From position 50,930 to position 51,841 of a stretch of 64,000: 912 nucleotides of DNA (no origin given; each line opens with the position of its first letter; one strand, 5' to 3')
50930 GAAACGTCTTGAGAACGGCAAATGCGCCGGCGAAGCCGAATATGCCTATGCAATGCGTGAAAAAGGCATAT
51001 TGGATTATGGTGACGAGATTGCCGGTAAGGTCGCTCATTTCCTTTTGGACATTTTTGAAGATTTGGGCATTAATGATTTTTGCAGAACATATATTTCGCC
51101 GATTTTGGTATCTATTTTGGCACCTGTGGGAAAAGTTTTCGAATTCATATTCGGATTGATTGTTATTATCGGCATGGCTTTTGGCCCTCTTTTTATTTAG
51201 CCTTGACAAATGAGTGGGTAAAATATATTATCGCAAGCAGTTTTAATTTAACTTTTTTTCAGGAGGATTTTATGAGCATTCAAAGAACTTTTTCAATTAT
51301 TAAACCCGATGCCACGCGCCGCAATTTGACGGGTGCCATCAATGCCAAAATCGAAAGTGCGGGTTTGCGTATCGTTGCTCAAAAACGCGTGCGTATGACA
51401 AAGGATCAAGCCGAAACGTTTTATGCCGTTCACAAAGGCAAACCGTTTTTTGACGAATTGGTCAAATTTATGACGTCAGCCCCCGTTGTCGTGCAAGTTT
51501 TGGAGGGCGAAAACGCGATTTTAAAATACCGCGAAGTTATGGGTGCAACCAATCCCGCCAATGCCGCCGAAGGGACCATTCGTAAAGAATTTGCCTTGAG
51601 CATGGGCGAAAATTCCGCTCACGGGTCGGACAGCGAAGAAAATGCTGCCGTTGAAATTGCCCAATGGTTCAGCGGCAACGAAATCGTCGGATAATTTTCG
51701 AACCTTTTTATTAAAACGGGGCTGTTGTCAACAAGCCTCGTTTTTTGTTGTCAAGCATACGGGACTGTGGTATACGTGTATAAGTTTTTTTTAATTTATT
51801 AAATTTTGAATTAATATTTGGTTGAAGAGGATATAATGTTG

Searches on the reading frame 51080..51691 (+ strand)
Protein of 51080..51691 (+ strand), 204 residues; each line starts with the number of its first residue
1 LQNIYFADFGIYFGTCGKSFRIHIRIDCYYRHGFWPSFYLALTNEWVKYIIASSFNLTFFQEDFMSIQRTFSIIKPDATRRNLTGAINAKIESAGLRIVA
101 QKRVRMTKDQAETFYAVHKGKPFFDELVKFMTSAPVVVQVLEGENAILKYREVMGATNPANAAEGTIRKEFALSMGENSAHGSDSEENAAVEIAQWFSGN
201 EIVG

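Call 80: search_protein_families(library=pfam, proteins=[window:51080-51691:+], max_evalue=0.00001)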
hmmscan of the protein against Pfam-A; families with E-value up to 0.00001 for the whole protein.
window:51080-51691:+ (204 aa): 1 family
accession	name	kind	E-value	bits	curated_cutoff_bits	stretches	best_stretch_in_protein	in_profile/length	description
PF00334.24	NDK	-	3.6e-55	186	27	1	68-202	1-135/135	Nucleoside diphosphate kinase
